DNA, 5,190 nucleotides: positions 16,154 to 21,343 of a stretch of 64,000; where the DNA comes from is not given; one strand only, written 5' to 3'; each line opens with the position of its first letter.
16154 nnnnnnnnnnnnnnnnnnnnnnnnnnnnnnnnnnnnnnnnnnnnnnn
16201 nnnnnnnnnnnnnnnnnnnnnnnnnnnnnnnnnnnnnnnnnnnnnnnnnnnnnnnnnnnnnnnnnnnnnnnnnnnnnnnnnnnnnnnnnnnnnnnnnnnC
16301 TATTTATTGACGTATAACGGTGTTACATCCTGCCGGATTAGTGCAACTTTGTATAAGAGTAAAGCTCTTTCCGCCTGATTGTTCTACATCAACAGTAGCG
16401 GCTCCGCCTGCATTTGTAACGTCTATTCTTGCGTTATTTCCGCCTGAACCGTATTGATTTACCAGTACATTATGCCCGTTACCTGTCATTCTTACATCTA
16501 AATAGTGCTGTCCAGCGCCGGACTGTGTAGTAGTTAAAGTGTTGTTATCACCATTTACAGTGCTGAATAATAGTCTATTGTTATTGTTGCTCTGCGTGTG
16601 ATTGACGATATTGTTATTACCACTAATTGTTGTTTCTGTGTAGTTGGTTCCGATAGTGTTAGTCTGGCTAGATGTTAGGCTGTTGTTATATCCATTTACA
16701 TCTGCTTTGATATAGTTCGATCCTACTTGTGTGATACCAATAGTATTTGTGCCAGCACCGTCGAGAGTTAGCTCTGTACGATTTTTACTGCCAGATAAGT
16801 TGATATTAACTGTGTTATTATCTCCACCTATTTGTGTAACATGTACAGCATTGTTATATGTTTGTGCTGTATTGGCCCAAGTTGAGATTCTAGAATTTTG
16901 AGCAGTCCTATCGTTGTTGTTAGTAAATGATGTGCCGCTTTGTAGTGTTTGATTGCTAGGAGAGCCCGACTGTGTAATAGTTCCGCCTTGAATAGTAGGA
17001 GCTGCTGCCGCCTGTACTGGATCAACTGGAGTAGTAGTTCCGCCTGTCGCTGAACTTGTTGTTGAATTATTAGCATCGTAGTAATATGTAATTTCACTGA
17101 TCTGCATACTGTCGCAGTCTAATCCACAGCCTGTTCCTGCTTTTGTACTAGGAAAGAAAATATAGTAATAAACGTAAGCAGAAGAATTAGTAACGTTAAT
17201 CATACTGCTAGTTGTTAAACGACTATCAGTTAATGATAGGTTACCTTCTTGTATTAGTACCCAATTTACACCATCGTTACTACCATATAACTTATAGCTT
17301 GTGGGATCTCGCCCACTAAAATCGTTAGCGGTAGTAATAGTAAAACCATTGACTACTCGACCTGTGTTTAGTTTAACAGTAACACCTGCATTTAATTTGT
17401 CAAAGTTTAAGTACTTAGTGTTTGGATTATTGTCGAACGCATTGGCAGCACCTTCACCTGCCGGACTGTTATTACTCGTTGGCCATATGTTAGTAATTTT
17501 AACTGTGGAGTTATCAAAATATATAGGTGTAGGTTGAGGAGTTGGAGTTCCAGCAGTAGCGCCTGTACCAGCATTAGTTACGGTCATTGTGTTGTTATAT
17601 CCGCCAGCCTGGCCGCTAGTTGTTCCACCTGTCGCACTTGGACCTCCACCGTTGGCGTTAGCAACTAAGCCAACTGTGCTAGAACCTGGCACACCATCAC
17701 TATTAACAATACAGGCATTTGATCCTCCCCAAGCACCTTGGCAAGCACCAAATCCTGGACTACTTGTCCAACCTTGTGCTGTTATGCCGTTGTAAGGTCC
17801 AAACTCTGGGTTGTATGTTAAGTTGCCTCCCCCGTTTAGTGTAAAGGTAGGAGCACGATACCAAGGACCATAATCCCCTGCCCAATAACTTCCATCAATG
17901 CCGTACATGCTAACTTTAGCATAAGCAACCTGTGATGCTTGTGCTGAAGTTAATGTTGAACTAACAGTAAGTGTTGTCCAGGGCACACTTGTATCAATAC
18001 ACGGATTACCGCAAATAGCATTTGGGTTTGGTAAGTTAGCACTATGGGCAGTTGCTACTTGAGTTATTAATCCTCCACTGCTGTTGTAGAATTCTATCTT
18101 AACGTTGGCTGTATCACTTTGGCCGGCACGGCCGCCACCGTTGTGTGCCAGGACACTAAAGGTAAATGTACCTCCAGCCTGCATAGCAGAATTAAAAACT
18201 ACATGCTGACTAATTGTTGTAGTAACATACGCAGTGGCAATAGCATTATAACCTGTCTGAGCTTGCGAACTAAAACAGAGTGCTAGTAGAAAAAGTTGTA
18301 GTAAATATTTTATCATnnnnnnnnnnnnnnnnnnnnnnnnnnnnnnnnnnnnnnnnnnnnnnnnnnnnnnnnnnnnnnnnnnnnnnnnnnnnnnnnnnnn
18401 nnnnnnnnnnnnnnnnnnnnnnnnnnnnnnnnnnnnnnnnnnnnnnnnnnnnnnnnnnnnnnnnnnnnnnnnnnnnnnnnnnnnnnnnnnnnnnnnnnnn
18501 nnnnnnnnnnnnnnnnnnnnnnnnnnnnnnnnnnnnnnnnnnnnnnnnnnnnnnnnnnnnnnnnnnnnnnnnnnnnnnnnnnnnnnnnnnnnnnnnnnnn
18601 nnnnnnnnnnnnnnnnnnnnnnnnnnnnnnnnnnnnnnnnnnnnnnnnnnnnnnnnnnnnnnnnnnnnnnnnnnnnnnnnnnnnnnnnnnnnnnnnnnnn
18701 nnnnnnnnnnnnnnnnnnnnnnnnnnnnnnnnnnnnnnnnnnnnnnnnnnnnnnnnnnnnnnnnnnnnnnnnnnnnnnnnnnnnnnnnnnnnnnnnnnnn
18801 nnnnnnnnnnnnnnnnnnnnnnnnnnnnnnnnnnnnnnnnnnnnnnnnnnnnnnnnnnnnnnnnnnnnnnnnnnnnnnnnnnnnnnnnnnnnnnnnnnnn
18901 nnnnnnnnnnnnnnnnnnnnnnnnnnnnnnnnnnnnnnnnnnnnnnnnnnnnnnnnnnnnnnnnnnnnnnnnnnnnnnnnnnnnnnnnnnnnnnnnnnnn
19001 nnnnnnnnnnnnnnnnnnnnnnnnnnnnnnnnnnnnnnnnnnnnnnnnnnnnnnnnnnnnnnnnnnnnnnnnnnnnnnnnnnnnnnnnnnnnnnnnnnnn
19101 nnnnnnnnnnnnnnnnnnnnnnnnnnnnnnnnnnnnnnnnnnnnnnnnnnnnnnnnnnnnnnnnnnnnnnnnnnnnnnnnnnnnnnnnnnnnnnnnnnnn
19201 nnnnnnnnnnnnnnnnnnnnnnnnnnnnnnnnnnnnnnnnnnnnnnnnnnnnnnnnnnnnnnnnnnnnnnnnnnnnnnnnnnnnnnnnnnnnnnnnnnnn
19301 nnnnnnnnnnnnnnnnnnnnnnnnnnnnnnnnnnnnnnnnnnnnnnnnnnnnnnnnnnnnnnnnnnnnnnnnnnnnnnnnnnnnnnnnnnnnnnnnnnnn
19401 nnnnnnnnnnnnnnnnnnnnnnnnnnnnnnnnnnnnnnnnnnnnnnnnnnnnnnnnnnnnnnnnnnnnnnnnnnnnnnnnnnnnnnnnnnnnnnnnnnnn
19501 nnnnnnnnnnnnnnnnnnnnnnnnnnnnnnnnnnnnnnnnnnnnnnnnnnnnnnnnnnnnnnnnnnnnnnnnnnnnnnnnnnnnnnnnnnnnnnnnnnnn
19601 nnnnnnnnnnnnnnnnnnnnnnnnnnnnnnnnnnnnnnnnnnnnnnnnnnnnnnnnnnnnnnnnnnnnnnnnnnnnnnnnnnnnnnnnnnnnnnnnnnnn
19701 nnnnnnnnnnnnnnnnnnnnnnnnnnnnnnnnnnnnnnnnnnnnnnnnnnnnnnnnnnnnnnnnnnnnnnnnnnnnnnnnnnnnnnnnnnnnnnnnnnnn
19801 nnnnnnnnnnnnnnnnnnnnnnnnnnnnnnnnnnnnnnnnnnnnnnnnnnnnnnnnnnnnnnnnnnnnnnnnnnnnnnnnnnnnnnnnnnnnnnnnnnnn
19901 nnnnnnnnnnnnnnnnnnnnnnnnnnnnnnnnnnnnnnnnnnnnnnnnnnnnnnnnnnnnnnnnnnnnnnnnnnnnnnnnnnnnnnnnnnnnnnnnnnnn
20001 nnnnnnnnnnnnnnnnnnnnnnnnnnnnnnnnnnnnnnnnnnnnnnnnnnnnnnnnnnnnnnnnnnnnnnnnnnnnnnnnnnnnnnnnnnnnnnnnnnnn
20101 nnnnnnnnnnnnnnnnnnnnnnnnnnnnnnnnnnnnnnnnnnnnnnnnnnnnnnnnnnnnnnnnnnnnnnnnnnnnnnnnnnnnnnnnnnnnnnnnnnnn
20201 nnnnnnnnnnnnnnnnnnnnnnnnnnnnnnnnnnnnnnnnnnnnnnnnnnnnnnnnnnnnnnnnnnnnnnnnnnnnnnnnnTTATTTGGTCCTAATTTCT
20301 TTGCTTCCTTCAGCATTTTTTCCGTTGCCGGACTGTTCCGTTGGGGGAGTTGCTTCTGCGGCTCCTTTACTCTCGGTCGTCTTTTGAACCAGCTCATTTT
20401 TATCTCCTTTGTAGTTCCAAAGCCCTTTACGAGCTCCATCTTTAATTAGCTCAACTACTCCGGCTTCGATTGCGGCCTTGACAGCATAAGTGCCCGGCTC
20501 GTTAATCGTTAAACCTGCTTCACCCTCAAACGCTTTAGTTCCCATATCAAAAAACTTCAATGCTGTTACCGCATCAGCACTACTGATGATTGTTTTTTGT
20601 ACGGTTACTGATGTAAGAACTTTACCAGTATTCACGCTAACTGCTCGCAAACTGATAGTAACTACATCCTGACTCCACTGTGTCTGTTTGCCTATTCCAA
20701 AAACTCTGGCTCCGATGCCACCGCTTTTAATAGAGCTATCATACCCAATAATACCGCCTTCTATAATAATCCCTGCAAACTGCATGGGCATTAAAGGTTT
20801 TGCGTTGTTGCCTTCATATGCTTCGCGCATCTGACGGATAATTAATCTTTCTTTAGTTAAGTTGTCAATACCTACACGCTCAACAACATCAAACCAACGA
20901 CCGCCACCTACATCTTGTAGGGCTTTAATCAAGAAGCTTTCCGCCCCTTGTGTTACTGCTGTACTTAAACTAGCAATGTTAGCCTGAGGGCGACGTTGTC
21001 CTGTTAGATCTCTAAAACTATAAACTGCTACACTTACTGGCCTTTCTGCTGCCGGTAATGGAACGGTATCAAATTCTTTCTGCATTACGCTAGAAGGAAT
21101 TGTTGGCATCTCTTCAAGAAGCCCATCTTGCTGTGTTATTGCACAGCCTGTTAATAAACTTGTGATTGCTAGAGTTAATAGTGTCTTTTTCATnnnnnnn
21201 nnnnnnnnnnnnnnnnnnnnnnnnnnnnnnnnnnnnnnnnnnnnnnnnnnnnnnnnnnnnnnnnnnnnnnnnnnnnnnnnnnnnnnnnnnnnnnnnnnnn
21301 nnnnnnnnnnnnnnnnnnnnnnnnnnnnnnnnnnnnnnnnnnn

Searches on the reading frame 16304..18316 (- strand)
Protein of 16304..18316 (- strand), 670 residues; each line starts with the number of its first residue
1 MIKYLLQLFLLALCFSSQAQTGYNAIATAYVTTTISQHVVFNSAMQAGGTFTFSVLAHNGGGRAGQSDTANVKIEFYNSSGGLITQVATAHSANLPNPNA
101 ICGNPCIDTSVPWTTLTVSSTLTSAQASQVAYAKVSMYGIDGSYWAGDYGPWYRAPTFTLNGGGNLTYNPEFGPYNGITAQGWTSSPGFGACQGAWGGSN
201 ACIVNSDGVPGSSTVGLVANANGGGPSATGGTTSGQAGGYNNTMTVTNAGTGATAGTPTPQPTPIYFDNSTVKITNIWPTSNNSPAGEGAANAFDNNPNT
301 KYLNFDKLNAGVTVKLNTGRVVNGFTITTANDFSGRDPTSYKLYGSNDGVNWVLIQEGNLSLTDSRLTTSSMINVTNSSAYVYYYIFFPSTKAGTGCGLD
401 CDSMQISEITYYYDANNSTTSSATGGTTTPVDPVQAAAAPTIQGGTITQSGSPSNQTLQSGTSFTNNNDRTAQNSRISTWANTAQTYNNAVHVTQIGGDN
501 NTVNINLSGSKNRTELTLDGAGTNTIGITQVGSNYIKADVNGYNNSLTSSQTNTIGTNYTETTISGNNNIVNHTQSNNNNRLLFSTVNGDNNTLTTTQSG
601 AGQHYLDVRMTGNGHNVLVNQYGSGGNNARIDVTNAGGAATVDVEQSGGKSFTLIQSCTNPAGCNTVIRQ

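Call 35: search_protein_families(library=pfam, max_evalue=0.0001, proteins=[window:16304-18316:-])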
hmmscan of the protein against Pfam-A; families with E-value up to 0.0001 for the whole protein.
window:16304-18316:- (670 aa): 1 family
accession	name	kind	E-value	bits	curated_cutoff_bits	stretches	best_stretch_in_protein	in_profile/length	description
PF00754.31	F5_F8_type_C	-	5.5e-10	39.9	28.2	1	281-361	6-90/127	F5/8 type C domain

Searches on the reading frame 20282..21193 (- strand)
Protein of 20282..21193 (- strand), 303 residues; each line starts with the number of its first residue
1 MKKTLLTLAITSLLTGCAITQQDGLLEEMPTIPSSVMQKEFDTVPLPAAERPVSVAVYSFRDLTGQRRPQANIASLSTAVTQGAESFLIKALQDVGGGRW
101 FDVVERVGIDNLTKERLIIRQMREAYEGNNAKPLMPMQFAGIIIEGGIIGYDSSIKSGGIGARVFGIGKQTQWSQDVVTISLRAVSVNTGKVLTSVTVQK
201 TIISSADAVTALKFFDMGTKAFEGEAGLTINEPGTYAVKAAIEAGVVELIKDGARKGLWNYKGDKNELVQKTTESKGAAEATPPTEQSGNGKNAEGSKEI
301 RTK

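Call 35: search_protein_families(library=pfam, max_evalue=0.0001, proteins=[window:20282-21193:-])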
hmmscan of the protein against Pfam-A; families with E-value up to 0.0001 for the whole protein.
window:20282-21193:- (303 aa): 1 family
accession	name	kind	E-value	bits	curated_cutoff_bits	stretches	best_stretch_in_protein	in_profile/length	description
PF03783.19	CsgG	-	6.1e-50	169.9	20.8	1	50-260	7-207/210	Curli production assembly/transport component CsgG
